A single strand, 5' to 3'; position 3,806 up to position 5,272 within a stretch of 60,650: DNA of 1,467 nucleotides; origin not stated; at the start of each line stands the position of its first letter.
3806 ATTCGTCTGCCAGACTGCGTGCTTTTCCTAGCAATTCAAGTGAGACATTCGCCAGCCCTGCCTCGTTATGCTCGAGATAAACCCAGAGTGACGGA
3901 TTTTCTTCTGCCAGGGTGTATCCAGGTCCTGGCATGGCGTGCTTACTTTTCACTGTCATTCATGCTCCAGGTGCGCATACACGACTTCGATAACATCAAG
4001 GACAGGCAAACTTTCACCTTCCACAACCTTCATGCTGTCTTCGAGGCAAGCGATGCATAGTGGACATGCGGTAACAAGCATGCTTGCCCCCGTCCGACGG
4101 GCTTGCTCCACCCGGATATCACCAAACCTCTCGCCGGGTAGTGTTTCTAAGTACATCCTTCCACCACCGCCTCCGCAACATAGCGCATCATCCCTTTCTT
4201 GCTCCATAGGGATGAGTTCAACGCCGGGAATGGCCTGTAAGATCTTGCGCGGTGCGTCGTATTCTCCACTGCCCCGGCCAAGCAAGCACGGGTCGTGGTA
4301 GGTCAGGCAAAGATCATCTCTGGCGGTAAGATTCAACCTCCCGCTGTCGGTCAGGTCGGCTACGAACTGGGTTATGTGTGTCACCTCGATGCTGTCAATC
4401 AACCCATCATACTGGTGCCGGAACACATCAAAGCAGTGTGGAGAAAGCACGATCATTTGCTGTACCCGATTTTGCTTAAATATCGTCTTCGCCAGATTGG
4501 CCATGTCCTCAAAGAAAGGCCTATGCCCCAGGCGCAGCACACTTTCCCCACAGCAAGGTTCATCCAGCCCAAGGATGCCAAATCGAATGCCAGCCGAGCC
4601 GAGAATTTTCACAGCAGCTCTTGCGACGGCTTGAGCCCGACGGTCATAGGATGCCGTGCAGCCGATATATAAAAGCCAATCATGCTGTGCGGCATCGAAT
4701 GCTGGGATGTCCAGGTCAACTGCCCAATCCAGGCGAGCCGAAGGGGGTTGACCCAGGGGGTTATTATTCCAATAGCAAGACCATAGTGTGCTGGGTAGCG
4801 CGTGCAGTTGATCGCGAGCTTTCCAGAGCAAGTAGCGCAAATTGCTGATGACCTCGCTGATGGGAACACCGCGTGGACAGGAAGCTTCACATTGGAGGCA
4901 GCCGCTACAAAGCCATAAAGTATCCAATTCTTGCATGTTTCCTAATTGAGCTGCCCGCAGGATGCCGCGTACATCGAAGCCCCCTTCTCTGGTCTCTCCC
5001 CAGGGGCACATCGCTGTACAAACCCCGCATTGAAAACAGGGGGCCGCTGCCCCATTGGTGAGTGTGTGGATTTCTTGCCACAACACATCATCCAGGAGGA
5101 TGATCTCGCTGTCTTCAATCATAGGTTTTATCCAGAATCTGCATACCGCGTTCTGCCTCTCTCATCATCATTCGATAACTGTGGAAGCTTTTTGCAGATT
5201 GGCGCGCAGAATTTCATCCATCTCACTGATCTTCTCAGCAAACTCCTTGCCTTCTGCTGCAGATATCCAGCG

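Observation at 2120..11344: Eight-gene translationally coupled operon joining a 2-oxoacid:ferredoxin oxidoreductase to HdrA-MvhD, HdrD-like and EtfAB modules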

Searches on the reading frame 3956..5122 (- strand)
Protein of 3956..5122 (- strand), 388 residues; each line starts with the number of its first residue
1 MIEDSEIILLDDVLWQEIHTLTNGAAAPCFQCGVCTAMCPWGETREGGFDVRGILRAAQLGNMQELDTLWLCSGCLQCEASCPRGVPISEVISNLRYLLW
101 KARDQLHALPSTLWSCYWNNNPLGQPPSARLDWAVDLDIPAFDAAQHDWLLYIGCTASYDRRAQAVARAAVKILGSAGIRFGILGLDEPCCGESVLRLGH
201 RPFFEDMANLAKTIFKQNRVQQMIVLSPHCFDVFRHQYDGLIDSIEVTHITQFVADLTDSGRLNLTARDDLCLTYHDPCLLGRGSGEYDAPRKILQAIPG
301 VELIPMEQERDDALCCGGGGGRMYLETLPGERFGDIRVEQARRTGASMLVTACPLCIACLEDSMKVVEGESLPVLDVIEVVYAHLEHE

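Call 3: search_protein_families(library=pfam, proteins=[window:3956-5122:-])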
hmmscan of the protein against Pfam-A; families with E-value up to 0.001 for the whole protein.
window:3956-5122:- (388 aa): 6 families
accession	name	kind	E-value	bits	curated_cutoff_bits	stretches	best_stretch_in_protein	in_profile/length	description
PF02754.22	CCG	-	1.5e-25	89.5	20.6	2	274-360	2-84/85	Cysteine-rich domain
PF13183.11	Fer4_8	-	8.9e-10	39.4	27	1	26-86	2-68/68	4Fe-4S dicluster domain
PF13534.11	Fer4_17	-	6.8e-08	33.4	22.2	1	29-86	2-60/61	4Fe-4S dicluster domain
PF13187.11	Fer4_9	-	6.8e-07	29.7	27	1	29-85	2-50/52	4Fe-4S dicluster domain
PF13237.11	Fer4_10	-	2.1e-06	28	25.5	1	27-83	7-53/53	4Fe-4S dicluster domain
PF12838.12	Fer4_7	-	0.00015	22.6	27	1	29-86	2-52/52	4Fe-4S dicluster domain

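Call 4: search_protein_families(library=ncbifam, proteins=[window:3956-5122:-])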
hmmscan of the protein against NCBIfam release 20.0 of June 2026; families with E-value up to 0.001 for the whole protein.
window:3956-5122:- (388 aa): 17 families
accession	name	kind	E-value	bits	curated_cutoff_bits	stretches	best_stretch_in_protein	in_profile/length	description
NF004898.0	PRK06259.1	equivalog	5.1e-41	140.8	385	1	28-381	135-484/488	fumarate reductase (CoM/CoB) subunit TfrB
NF045670.1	quin_L_LdhH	equivalog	2.6e-28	98.7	800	2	146-366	466-691/706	L-lactate dehydrogenase (quinone) large subunit LdhH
NF008369.0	PRK11168.1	equivalog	3.2e-23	82.3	278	2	150-364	170-384/401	anaerobic glycerol-3-phosphate dehydrogenase subunit C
TIGR03290.1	CoB_CoM_SS_C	equivalog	1.7e-17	63.7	160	1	28-101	3-77/144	CoB--CoM heterodisulfide reductase subunit C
NF045724.1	ferredox_TmcB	equivalog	2.5e-17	62.6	735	1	229-368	264-412/430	electron transfer complex ferredoxin TmcB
NF045711.1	sulf_resp_HmcF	equivalog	2e-13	50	750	1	244-365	306-430/457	sulfate respiration complex iron-sulfur protein HmcF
TIGR03379.1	glycerol3P_GlpC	equivalog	5.2e-13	48.5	279.9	2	151-365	166-382/397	anaerobic glycerol-3-phosphate dehydrogenase subunit GlpC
NF045796.1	DsrK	equivalog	5.9e-13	48.2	400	1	243-329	295-381/453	sulfate reduction electron transfer complex DsrMKJOP subunit DsrK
NF045663.1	diclust_near_Sec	equivalog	4.3e-10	38.3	530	1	61-356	344-614/759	pyridine nucleotide-disulfide oxidoreductase/dicluster-binding protein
NF038018.1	qmoC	equivalog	4e-09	36.4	300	1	16-105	7-97/360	quinone-interacting membrane-bound oxidoreductase complex subunit QmoC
NF041890.1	hdrC_Methbact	equivalog_domain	1.1e-08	34.9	270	1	12-96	14-98/192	ferredoxin:CoB-CoM heterodisulfide reductase subunit HdrC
NF008434.0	PRK11274.1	equivalog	1.3e-08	34.2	333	1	251-383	283-405/409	glycolate oxidase subunit GlcF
TIGR00314.1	cdhA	equivalog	1.4e-08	33.1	781.3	1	26-97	398-464/784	CO dehydrogenase/acetyl-CoA synthase complex subunit alpha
NF041779.1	hetero_SS_HdrC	equivalog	5.8e-08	32.4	350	1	14-99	18-103/198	ferredoxin:CoB-CoM heterodisulfide reductase subunit HdrC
TIGR00273.1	TIGR00273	equivalog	4.1e-05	22.6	444.8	1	23-96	289-369/432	LutB/LldF family L-lactate oxidation iron-sulfur protein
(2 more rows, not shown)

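Call 21: search_solved_structures(query=window:3956-5122:-, max_evalue=0.001, show_alignments=1)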
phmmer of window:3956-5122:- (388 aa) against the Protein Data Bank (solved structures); distinct sequences matched with E-value up to 0.001: 7.
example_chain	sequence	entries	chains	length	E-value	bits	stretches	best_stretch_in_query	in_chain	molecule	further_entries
9ojn_A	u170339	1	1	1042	7.3e-48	167.1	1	53-378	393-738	Iron-sulfur-binding reductase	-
8rvv_C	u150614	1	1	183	1.3e-12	50.9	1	22-97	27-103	H(2):CoB-CoM heterodisulfide,ferredoxin reductase subunit C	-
8rvu_c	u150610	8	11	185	1.4e-12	50.9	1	22-97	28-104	H(2):CoB-CoM heterodisulfide,ferredoxin reductase subunit C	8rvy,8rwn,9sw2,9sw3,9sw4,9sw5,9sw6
5odc_C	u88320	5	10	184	1.7e-12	50.6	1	27-102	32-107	Heterodisulfide reductase, subunit C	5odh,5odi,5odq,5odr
9sfi_E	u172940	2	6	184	2.4e-12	50.1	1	27-100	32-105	H(2)/formate:CoB-CoM heterodisulfide,ferredoxin reductase subunit C2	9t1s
7bkb_C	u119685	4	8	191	2.4e-10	43.5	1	18-104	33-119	CoB--CoM heterodisulfide reductase subunit C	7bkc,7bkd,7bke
9c0q_A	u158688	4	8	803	0.00056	22.5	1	26-94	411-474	Acetyl-CoA decarbonylase/synthase complex subunit alpha 2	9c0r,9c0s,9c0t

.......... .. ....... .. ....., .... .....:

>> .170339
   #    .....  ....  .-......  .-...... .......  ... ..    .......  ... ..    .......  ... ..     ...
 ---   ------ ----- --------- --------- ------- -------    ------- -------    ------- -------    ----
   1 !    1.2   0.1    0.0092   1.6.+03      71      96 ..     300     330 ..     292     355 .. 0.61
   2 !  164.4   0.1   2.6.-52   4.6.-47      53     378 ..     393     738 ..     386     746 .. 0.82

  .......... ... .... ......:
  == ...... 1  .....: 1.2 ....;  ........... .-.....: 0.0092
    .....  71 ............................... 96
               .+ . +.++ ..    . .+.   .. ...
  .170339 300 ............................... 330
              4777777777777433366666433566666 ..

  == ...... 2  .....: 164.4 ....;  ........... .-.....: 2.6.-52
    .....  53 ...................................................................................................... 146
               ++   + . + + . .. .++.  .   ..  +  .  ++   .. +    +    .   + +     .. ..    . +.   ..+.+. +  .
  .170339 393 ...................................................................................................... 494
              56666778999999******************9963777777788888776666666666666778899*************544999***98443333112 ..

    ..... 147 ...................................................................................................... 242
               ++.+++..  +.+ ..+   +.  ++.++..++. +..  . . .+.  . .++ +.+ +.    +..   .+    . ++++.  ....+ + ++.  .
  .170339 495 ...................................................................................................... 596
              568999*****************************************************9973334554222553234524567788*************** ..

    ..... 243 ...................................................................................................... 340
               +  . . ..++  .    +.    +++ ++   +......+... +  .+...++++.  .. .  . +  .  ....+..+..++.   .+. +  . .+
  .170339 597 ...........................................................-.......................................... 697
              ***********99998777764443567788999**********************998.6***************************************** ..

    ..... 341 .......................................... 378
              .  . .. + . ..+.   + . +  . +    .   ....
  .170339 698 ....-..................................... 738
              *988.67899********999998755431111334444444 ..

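Call 65: find_homologous_proteins(query=window:3956-5122:-, max_evalue=1e-20)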
Query window:3956-5122:- (388 aa): 3432 proteins with E <= 1e-20 among 8000 candidates; the best 120 are listed.
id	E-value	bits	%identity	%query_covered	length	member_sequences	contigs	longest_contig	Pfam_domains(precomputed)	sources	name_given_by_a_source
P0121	3.7e-269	911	100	100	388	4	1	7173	PF13534.12,PF02754.22,PF13237.12,PF13183.12,PF13187.12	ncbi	-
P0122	8.3e-192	656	69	100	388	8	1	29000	PF13534.12,PF02754.22,PF13237.12,PF13183.12,PF13187.12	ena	-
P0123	9.5e-192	656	69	99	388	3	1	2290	PF13534.12,PF02754.22,PF13237.12,PF13183.12,PF13187.12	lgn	-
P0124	1.1e-190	652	68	99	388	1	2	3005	PF12838.13,PF13534.12,PF02754.22,PF13183.12,PF13187.12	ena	-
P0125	1.4e-190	652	70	99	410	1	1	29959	PF13534.12,PF02754.22,PF13237.12,PF13183.12,PF13187.12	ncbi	-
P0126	5.8e-189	647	69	99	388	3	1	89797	PF13534.12,PF02754.22,PF13183.12,PF13187.12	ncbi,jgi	ncbi:MAG: (Fe-S)-binding protein [Anaerolineales bacterium]|jgi:Fe-S oxidoreductase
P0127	4.2e-188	644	68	99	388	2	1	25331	PF13534.12,PF02754.22,PF13183.12,PF13187.12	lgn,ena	-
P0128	1.4e-187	642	67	99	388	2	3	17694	PF13534.12,PF02754.22,PF13237.12,PF13183.12,PF13187.12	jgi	jgi:Fe-S oxidoreductase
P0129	6.3e-187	640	69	98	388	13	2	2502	PF13534.12,PF02754.22,PF13183.12,PF13187.12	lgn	-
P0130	3.5e-186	637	68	99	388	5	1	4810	PF12838.13,PF13534.12,PF02754.22,PF13183.12,PF13187.12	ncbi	ncbi:MAG: (Fe-S)-binding protein [Anaerolineales bacterium]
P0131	6.2e-185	633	68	100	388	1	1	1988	PF13534.12,PF02754.22,PF13237.12,PF13183.12,PF13187.12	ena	-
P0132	8.6e-185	633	67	99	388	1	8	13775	PF13534.12,PF02754.22,PF13237.12,PF13183.12,PF13187.12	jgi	jgi:Fe-S oxidoreductase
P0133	9.9e-185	633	68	99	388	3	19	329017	PF13534.12,PF02754.22,PF13183.12,PF13187.12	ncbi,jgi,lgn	jgi:Fe-S oxidoreductase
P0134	7.5e-183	627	67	96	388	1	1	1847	PF13534.12,PF02754.22,PF13237.12,PF13183.12,PF13187.12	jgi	jgi:Fe-S oxidoreductase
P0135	1.7e-181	622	66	100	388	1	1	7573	PF13534.12,PF02754.22,PF13183.12,PF13187.12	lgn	-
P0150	7.5e-148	511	56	97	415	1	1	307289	PF12838.13,PF13534.12,PF02754.22,PF13183.12,PF13187.12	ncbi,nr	ncbi:MAG: hypothetical protein BMS9Abin28_0165 [Anaerolineae bacterium]|nr:MAG: hypothetical protein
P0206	4.3e-140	486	53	98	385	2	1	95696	PF12838.13,PF13534.12,PF02754.22,PF13237.12,PF13183.12,PF13187.12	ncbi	-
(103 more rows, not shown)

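Call 74: find_encoding_contigs(protein=P0150, flank=10000, max_places=2)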
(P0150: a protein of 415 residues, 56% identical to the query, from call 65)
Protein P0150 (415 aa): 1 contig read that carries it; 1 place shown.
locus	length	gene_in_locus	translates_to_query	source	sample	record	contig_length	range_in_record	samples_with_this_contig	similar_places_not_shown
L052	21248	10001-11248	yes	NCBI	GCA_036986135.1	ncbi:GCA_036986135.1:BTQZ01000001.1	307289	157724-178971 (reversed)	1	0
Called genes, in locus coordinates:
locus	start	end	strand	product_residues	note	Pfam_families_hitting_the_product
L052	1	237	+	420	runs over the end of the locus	PF02812:ELFV_dehydrog_N, PF00208:ELFV_dehydrog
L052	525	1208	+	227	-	PF08713:DNA_alkylation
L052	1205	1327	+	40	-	-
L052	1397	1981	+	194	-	PF04075:F420H2_quin_red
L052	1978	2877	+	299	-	PF04055:Radical_SAM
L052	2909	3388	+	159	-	PF04073:tRNA_edit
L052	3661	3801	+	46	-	-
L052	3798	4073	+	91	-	PF13187:Fer4_9 (faint), PF13183:Fer4_8 (faint), PF13534:Fer4_17 (faint), PF14697:Fer4_21 (faint), PF12797:Fer4_2 (faint), PF00037:Fer4 (faint), PF13237:Fer4_10 (weak), PF12838:Fer4_7, +2 more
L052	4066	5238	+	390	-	PF01855:POR_N, PF02780:Transketolase_C (weak), PF17147:PFOR_II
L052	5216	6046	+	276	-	PF02775:TPP_enzyme_C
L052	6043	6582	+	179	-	PF01558:POR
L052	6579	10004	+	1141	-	PF00890:FAD_binding_2 (weak), PF01266:DAO (weak), PF07992:Pyr_redox_2, PF12831:FAD_oxidored, PF13450:NAD_binding_8, PF00037:Fer4, PF12838:Fer4_7, PF02662:FlpD, +17 more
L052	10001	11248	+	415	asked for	PF12838:Fer4_7 (weak), PF13183:Fer4_8, PF13187:Fer4_9 (weak), PF13534:Fer4_17, PF02754:CCG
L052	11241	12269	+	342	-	PF01012:ETF, PF00766:ETF_alpha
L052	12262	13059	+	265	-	PF01012:ETF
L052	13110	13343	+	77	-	-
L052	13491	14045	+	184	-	-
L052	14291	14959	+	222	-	-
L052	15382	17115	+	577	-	PF00571:CBS, PF00390:malic, PF03949:Malic_M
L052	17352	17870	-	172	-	PF01980:TrmO_N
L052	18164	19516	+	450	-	PF00285:Citrate_synt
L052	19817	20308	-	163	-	PF00027:cNMP_binding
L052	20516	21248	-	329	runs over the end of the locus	PF03372:Exo_endo_phos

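Call 75: find_encoding_contigs(protein=P0133, flank=10000, max_places=3)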
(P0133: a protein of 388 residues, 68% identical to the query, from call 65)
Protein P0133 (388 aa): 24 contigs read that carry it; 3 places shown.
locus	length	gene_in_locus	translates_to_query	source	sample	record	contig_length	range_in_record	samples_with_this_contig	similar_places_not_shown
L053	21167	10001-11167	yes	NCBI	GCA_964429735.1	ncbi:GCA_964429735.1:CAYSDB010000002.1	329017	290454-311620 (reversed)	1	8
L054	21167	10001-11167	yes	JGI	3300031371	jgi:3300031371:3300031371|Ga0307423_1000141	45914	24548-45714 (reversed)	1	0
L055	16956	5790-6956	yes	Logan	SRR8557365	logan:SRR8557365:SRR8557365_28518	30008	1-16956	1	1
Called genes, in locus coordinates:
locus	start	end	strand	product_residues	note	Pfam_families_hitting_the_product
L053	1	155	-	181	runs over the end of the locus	-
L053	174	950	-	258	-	PF00285:Citrate_synt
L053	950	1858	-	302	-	PF02629:CoA_binding, PF13380:CoA_binding_2 (weak), PF00549:Ligase_CoA, PF13607:Succ_CoA_lig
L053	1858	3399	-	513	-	PF08442:ATP-grasp_2, PF13549:ATP-grasp_5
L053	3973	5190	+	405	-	PF01855:POR_N, PF02780:Transketolase_C (weak), PF17147:PFOR_II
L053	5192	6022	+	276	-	PF02775:TPP_enzyme_C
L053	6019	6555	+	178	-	PF01558:POR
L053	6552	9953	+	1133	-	PF07992:Pyr_redox_2, PF12831:FAD_oxidored, PF00037:Fer4, PF12837:Fer4_6, PF12838:Fer4_7, PF13237:Fer4_10, PF14697:Fer4_21, PF02662:FlpD, +15 more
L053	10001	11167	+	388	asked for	PF13183:Fer4_8, PF13187:Fer4_9 (weak), PF13534:Fer4_17 (weak), PF02754:CCG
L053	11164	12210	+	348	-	PF01012:ETF, PF00766:ETF_alpha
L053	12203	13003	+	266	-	PF01012:ETF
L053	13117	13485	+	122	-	PF10823:DUF2568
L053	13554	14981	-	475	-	PF00224:PK, PF02887:PK_C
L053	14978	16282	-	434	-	PF02550:AcetylCoA_hydro, PF13336:AcetylCoA_hyd_C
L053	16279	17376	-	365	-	PF05222:AlaDh_PNT_N, PF01262:AlaDh_PNT_C, PF01488:Shikimate_DH (weak), PF02254:TrkA_N (faint)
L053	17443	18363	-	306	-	PF02729:OTCace_N, PF00185:OTCace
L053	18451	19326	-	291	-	PF00892:EamA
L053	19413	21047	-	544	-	PF00291:PALP, PF00072:Response_reg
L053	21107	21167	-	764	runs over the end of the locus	PF00989:PAS (weak), PF08448:PAS_4 (weak), PF01590:GAF (weak), PF00512:HisKA, PF02518:HATPase_c, PF00072:Response_reg (faint)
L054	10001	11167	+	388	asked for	PF13183:Fer4_8, PF13187:Fer4_9 (weak), PF13534:Fer4_17 (weak), PF02754:CCG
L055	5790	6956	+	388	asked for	PF13183:Fer4_8, PF13187:Fer4_9 (weak), PF13534:Fer4_17 (weak), PF02754:CCG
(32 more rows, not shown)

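Call 76: find_encoding_contigs(protein=P0206, flank=10000, max_places=2)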
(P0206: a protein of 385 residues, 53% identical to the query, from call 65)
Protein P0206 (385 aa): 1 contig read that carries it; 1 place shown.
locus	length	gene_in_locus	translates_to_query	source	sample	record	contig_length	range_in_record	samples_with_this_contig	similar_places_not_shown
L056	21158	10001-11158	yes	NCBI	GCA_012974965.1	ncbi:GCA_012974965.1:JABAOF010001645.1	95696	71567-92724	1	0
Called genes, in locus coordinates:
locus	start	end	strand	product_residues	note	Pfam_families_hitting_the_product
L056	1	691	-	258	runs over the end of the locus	PF00285:Citrate_synt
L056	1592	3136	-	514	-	PF01071:GARS_A, PF02786:CPSase_L_D2 (weak), PF08442:ATP-grasp_2, PF13549:ATP-grasp_5, PF16114:Citrate_bind (weak)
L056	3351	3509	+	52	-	-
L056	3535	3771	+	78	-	-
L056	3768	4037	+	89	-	PF14697:Fer4_21 (faint), PF12797:Fer4_2 (faint), PF12837:Fer4_6 (faint), PF13237:Fer4_10 (faint), PF00037:Fer4 (weak), PF12800:Fer4_4 (faint), PF12838:Fer4_7, PF13187:Fer4_9 (weak), +1 more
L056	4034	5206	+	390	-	PF01855:POR_N, PF02780:Transketolase_C (faint), PF17147:PFOR_II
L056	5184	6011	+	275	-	PF02775:TPP_enzyme_C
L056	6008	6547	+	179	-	PF01558:POR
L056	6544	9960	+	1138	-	PF01266:DAO (weak), PF12831:FAD_oxidored, PF07992:Pyr_redox_2, PF13450:NAD_binding_8, PF12837:Fer4_6, PF12838:Fer4_7, PF14697:Fer4_21, PF02662:FlpD, +18 more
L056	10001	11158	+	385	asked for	PF13183:Fer4_8, PF13237:Fer4_10 (weak), PF12838:Fer4_7 (weak), PF13187:Fer4_9 (weak), PF13534:Fer4_17, PF02754:CCG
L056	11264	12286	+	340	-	PF01012:ETF, PF00766:ETF_alpha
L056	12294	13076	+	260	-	PF01012:ETF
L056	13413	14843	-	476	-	PF00224:PK, PF02887:PK_C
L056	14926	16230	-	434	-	PF02550:AcetylCoA_hydro, PF13336:AcetylCoA_hyd_C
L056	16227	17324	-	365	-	PF05222:AlaDh_PNT_N, PF01262:AlaDh_PNT_C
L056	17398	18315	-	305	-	PF02729:OTCace_N, PF00185:OTCace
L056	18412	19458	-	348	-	PF00892:EamA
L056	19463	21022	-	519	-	PF00989:PAS, PF08448:PAS_4 (weak), PF13426:PAS_9 (weak), PF13492:GAF_3 (weak), PF01590:GAF (faint), PF00512:HisKA, PF02518:HATPase_c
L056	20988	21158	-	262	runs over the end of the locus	PF00142:Fer4_NifH (faint), PF01656:CbiA, PF02374:ArsA_ATPase (faint), PF06564:CBP_BcsQ, PF09140:MipZ, PF10609:ParA (faint), PF13614:AAA_31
